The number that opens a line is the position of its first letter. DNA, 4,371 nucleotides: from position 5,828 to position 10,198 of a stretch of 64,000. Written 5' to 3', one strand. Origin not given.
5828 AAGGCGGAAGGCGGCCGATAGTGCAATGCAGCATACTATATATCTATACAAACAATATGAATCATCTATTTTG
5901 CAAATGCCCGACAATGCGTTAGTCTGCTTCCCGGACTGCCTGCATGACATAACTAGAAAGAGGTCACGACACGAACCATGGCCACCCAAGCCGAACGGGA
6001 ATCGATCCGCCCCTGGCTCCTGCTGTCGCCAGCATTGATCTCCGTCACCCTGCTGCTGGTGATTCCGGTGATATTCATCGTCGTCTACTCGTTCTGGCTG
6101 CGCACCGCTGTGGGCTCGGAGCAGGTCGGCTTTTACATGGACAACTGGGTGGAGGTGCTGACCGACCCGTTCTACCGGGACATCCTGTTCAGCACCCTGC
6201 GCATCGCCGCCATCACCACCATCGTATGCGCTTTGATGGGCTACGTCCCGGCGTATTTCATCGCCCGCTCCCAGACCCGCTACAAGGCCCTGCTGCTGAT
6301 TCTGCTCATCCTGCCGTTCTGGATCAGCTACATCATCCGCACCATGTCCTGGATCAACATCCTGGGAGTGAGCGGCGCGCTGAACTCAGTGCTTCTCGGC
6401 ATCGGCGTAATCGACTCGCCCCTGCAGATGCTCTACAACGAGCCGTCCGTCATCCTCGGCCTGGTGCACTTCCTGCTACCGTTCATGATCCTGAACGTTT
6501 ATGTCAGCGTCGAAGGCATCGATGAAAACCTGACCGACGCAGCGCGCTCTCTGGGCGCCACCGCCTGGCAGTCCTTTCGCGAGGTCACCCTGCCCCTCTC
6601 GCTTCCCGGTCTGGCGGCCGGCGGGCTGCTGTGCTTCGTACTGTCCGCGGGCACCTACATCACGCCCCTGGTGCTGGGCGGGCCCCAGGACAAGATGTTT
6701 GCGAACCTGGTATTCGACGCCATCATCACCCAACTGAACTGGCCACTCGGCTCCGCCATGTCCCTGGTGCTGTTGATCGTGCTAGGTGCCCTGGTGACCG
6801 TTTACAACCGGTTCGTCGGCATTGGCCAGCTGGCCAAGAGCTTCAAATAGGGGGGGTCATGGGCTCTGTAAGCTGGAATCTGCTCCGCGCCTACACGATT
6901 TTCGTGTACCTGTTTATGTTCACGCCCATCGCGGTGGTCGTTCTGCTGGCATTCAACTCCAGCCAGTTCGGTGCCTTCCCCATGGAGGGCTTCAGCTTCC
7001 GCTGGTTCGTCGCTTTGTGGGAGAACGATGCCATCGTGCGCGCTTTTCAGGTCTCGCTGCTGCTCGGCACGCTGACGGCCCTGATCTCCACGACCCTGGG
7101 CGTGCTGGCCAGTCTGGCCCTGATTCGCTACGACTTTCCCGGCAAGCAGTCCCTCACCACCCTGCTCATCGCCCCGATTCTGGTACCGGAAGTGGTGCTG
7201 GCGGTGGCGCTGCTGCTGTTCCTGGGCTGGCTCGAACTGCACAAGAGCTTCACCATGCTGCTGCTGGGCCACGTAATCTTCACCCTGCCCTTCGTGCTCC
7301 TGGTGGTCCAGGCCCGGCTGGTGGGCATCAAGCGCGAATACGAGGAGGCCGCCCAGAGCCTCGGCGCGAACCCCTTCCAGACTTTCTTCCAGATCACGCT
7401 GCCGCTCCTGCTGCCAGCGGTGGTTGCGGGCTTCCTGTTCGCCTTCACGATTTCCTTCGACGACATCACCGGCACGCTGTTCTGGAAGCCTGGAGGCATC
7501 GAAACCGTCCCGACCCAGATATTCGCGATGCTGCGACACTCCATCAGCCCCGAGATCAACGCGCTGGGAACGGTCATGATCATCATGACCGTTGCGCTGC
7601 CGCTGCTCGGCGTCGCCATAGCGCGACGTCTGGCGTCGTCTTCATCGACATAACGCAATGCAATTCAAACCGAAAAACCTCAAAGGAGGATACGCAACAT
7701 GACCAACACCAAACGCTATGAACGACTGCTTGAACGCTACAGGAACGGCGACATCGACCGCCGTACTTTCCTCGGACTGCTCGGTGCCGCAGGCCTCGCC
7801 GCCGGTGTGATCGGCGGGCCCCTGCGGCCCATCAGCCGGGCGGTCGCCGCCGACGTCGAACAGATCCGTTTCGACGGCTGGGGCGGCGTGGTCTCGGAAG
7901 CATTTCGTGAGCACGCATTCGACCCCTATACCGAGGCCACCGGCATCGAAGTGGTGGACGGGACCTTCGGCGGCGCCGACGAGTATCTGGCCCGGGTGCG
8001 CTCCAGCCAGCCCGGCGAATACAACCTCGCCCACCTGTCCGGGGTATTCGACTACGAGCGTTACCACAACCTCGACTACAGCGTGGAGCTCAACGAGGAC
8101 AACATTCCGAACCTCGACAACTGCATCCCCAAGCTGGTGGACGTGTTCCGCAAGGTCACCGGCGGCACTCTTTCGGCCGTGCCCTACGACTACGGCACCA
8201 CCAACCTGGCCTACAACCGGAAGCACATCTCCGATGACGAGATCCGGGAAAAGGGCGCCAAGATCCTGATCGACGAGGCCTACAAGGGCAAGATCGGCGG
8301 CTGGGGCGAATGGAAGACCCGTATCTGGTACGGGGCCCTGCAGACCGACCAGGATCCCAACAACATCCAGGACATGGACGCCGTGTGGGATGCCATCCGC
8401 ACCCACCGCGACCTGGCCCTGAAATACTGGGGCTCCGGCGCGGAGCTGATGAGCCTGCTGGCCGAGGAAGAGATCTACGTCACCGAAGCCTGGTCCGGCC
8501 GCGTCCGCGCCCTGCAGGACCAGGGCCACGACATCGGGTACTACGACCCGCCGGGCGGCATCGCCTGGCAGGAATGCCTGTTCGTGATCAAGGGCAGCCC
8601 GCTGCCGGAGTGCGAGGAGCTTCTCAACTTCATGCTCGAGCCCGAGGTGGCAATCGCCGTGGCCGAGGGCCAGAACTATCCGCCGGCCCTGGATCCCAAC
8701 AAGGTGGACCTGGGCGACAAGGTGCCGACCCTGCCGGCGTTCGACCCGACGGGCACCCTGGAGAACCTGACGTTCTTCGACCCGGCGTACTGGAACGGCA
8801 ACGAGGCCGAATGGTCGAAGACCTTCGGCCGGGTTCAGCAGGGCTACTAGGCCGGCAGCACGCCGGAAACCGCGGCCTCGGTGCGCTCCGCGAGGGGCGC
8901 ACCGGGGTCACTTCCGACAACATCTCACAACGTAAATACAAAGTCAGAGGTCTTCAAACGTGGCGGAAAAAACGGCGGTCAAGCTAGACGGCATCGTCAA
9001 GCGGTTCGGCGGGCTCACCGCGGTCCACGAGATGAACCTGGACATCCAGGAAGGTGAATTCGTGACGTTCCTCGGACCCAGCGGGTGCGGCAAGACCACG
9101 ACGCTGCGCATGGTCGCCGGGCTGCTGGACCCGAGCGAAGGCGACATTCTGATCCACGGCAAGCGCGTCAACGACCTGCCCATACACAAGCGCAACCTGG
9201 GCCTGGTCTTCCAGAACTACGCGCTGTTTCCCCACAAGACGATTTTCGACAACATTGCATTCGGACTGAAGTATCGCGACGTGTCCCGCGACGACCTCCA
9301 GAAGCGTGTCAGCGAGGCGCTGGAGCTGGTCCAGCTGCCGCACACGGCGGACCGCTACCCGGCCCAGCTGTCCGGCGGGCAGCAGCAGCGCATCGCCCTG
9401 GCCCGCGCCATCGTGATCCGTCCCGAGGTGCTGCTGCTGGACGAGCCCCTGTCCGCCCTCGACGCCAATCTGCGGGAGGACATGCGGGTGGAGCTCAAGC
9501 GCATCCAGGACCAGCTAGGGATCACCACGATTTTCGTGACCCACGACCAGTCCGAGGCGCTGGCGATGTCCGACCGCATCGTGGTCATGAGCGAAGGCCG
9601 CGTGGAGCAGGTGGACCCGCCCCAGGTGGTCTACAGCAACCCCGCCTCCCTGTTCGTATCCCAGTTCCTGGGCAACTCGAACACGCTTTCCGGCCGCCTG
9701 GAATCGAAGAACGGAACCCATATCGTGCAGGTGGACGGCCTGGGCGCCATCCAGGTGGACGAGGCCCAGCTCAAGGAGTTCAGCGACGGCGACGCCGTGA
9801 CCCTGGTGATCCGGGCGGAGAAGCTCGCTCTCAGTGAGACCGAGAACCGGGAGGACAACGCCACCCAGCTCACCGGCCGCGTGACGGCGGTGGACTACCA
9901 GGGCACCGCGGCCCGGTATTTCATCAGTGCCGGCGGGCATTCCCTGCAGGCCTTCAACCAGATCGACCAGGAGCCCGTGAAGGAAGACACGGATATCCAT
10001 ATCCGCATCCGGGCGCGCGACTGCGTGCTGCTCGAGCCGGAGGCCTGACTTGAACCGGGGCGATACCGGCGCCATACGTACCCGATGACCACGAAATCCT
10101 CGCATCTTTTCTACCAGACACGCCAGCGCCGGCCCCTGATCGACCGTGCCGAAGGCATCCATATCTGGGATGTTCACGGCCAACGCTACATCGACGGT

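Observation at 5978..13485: ABC importer + class-III aminotransferase + BKACE + HDAC-type deacetylase: candidate genes for an N6-acetyl-beta-lysine-type catabolic route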

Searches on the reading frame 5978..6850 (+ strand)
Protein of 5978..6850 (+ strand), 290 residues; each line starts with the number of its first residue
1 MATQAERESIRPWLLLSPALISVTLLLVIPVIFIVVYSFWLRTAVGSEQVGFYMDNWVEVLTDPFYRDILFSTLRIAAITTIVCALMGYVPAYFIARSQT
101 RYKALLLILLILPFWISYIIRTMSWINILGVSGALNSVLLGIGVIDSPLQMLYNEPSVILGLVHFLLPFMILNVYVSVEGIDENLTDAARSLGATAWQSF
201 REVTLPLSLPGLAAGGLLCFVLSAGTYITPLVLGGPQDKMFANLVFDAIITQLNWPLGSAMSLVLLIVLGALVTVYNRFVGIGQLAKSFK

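Call 3: search_protein_families(library=pfam, proteins=[window:5978-6850:+])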
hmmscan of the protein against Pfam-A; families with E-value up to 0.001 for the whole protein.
window:5978-6850:+ (290 aa): 1 family
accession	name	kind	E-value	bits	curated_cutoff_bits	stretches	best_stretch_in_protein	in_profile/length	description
PF00528.27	BPD_transp_1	-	2.4e-09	37.6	26.4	1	93-281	6-176/184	Binding-protein-dependent transport system inner membrane component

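Call 4: search_protein_families(library=ncbifam, proteins=[window:5978-6850:+])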
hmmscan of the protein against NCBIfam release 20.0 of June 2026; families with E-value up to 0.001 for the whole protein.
window:5978-6850:+ (290 aa): 32 families (the best 25 are shown)
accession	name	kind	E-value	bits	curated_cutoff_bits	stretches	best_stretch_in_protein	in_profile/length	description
NF007044.0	PRK09497.1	equivalog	2e-61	207.9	348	1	23-278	19-273/285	spermidine/putrescine ABC transporter permease PotB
NF007963.0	PRK10683.1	equivalog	1.1e-50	172.8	489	1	14-273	43-302/317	putrescine ABC transporter permease PotH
NF043074.1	MMSYN1_0196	equivalog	8.7e-30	103.9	350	1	11-277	9-260/277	spermidine/putrescine ABC transporter permease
NF011624.0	PRK15050.1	equivalog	2e-28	99.3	247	1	3-279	15-285/297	2-aminoethylphosphonate ABC transporter permease subunit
TIGR03262.1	PhnU2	equivalog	1.1e-25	90.3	593.25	1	20-267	11-244/546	putative 2-aminoethylphosphonate ABC transporter permease subunit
TIGR00969.1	3a0106s02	subfamily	7.1e-24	84.7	240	1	15-268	19-258/272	sulfate ABC transporter permease subunit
TIGR03226.1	PhnU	equivalog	4e-22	79.1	283.45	1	9-278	33-302/311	2-aminoethylphosphonate ABC transporter permease subunit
TIGR02141.1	modB_ABC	equivalog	3.8e-18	65.9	182.6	1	73-273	3-200/208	molybdate ABC transporter permease subunit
TIGR01581.1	Mo_ABC_porter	hypoth_equivalog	9.3e-18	64.5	210.3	1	57-269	10-219/225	ABC transporter permease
NF007047.0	PRK09500.1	equivalog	1e-16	61.4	326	1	22-273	13-245/257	spermidine/putrescine ABC transporter permease PotC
TIGR02140.1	permease_CysW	equivalog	1.3e-16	60.9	329.1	1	13-269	3-243/261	sulfate ABC transporter permease subunit CysW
NF006939.0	PRK09421.1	equivalog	4.6e-16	58.9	262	1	62-229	5-167/230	molybdate ABC transporter permease subunit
TIGR02139.1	permease_CysT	equivalog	3.5e-14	53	246.1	1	19-277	12-256/265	sulfate ABC transporter permease subunit CysT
NF040839.1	tungstate_WtpB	equivalog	6.4e-13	48.9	340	1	27-221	6-191/251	tungstate ABC transporter permease WtpB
NF008208.0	PRK10971.1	equivalog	8.2e-13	48.4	415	1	18-274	19-261/277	sulfate/thiosulfate ABC transporter permease CysT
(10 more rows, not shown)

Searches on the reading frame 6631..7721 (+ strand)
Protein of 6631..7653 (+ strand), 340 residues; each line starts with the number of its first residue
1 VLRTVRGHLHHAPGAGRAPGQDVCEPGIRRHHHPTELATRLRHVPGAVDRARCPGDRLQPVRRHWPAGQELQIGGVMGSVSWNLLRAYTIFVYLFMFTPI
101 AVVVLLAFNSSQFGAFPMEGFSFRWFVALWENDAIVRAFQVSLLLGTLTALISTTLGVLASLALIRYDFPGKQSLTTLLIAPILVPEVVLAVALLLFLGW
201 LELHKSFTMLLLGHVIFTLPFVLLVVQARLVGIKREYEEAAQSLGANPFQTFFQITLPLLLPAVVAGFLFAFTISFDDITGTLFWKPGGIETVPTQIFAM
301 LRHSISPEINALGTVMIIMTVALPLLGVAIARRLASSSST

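Call 3: search_protein_families(library=pfam, proteins=[window:6822-7721:+])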
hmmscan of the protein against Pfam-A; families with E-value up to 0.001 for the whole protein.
window:6822-7721:+ (299 aa): 0 families

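Call 4: search_protein_families(library=ncbifam, proteins=[window:6822-7721:+])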
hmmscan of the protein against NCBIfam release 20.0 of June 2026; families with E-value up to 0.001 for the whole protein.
window:6822-7721:+ (299 aa): 0 families

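Call 6: search_protein_families(library=pfam, proteins=[window:6631-7653:+], max_evalue=0.01)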
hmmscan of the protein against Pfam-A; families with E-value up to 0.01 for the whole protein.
window:6631-7653:+ (340 aa): 1 family
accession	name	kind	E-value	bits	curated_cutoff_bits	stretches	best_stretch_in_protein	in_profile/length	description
PF00528.27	BPD_transp_1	-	2e-16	60.7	26.4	1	154-335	2-179/184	Binding-protein-dependent transport system inner membrane component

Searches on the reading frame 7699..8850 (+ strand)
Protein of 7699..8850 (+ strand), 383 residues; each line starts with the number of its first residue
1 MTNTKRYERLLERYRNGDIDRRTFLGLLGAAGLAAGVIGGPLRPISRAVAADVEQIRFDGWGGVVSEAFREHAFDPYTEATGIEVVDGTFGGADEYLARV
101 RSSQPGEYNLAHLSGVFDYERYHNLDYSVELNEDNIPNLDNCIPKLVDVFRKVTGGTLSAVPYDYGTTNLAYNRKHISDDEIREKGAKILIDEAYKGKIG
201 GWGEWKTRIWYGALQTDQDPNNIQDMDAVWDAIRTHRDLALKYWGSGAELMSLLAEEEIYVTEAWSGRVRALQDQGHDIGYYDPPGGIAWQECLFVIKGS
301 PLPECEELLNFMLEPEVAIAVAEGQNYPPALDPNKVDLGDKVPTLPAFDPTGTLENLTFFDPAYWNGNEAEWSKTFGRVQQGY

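Call 3: search_protein_families(library=pfam, proteins=[window:7699-8850:+])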
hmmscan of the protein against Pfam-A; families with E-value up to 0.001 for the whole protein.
window:7699-8850:+ (383 aa): 2 families
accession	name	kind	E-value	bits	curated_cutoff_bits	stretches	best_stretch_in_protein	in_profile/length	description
PF13416.11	SBP_bac_8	-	5.7e-18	66.1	27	1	73-332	2-263/279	Bacterial extracellular solute-binding protein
PF13343.11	SBP_bac_6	-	1.3e-10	41.6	24.6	1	153-335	50-224/245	Bacterial extracellular solute-binding protein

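Call 4: search_protein_families(library=ncbifam, proteins=[window:7699-8850:+])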
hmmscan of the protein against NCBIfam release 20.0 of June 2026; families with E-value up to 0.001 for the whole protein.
window:7699-8850:+ (383 aa): 3 families
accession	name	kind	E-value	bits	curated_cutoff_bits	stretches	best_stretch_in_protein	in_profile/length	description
NF007048.0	PRK09501.1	equivalog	3.9e-09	35.9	582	1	44-330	17-297/348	spermidine/putrescine ABC transporter substrate-binding protein PotD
NF041888.1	ABC_SBP_YdcS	equivalog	2.1e-08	33.4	725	1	223-322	211-314/379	putative ABC transporter substrate-binding protein YdcS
TIGR01409.1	TAT_signal_seq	domain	0.0003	21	16.7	1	19-48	1-29/29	twin-arginine translocation signal domain-containing protein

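Call 42: search_solved_structures(query=window:7699-8850:+, max_evalue=0.001)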
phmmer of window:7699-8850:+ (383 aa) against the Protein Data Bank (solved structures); distinct sequences matched with E-value up to 0.001: 12.
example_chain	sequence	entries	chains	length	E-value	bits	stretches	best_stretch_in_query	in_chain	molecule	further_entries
8y5h_E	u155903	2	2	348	1.8e-08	37.1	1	45-331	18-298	Spermidine/putrescine-binding periplasmic protein | Putrescine-binding periplasmic protein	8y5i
6dgv_A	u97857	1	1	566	4.3e-08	35.9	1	225-297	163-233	Fluorescent GABA Sensor precursor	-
1pot_A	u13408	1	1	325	6.2e-08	35.3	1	74-329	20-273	SPERMIDINE/PUTRESCINE-BINDING PROTEIN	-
1poy_1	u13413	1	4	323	7e-08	35.2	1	74-331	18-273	SPERMIDINE/PUTRESCINE-BINDING PROTEIN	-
5l9s_A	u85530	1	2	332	1.4e-07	34.2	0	224-322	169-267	ABC transporter, substrate binding protein (Mannopine)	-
9d57_A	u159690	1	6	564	2e-07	33.6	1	54-296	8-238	ABC transporter substrate-binding protein, Circular permuted superfolder GFP fusion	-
4gl0_A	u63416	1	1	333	3.2e-07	33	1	75-329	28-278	Lmo0810 protein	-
4i1d_A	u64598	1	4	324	4.9e-06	29.1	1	225-367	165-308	ABC transporter substrate-binding protein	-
6nlp_A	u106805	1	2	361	8.6e-06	28.3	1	60-323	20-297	Bacterial extracellular solute-binding family protein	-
4eqb_A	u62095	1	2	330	1.1e-05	28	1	52-362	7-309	Spermidine/putrescine ABC superfamily ATP binding cassette transporter, binding protein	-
6hly_A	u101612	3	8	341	5.1e-05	25.7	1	58-373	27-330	Agropine permease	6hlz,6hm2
3rpw_A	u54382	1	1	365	0.00096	21.5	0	55-336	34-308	ABC transporter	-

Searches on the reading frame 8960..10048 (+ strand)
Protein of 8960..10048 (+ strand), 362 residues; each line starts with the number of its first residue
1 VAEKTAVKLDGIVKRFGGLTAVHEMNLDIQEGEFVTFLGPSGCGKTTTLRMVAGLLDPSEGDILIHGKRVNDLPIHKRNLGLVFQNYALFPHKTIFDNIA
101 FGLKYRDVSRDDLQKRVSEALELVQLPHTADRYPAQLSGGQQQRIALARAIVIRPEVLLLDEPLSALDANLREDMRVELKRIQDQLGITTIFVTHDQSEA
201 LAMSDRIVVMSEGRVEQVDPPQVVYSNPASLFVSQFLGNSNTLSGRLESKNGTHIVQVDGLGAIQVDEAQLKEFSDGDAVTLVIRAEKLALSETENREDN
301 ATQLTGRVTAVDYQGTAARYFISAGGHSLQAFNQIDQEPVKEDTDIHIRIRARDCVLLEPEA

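Call 3: search_protein_families(library=pfam, proteins=[window:8960-10048:+])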
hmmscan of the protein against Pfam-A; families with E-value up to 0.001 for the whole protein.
window:8960-10048:+ (362 aa): 4 families
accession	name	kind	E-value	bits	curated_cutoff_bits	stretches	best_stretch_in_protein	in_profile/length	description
PF00005.33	ABC_tran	-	1.4e-37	129.8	25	1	23-164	2-136/137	ABC transporter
PF08402.16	TOBE_2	-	1.5e-11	44.7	21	1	282-358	1-76/76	TOBE domain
PF13304.12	AAA_21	-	2.1e-06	28.5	27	1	105-197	205-300/304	AAA domain, putative AbiEii toxin, Type IV TA system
PF13401.12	AAA_22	-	0.00062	20.5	27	0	32-193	5-121/130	AAA domain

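Call 4: search_protein_families(library=ncbifam, proteins=[window:8960-10048:+])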
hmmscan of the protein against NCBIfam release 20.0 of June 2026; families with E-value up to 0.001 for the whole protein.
window:8960-10048:+ (362 aa): 188 families (the best 25 are shown)
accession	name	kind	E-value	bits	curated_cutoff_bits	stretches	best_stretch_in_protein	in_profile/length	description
NF006987.0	PRK09452.1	equivalog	3.8e-115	384.6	482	1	3-322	14-331/378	spermidine/putrescine ABC transporter ATP-binding protein PotA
TIGR03265.1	PhnT2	equivalog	7.7e-114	380.6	457.7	1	5-328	3-316/353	putative 2-aminoethylphosphonate ABC transporter ATP-binding protein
TIGR01187.1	potA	subfamily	7.9e-107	357.1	355.6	1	38-349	2-314/325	polyamine ABC transporter ATP-binding protein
NF043075.1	MMSYN1_0197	equivalog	9.4e-104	347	550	1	7-350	3-331/341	spermidine/putrescine ABC transporter ATP-binding protein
NF008653.0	PRK11650.1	subfamily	5.7e-100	334.8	432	1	6-359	3-348/357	sn-glycerol-3-phosphate ABC transporter ATP-binding protein UgpC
NF008513.0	PRK11432.1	equivalog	6.6e-100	334.4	496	1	2-344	2-331/351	ferric ABC transporter ATP-binding protein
TIGR03258.1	PhnT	equivalog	7.2e-97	324.6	499.15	1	6-360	8-359/359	2-aminoethylphosphonate ABC transport system ATP-binding subunit PhnT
NF008233.0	PRK11000.1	equivalog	5.1e-92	308.6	568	1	6-359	3-354/369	maltose/maltodextrin ABC transporter ATP-binding protein MalK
TIGR00968.1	3a0106s01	subfamily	8.9e-92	306.9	342.75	1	9-243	3-237/237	sulfate ABC transporter ATP-binding protein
NF040933.2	ABC_arch_GlcV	equivalog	1e-91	307.5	450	1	7-353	3-352/357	glucose ABC transporter ATP-binding protein GlcV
NF040840.2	tungstate_WtpC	equivalog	1.1e-88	297.8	440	1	8-332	3-318/347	tungstate ABC transporter ATP-binding protein WtpC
NF008105.0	PRK10851.1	equivalog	8.8e-86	287.8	502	1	7-250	3-250/362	sulfate/thiosulfate ABC transporter ATP-binding protein CysA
NF008621.0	PRK11607.1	equivalog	6.7e-81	272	613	1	9-323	22-335/377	putrescine ABC transporter ATP-binding subunit PotG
TIGR01186.1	proV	subfamily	2.2e-74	250.7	326.6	1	15-243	2-236/363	betaine/proline/choline family ABC transporter ATP-binding protein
NF040729.1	ABC_ATP_SaoA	equivalog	4.5e-60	203.1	360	1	21-215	20-211/248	ABC transporter ATP-binding protein SaoA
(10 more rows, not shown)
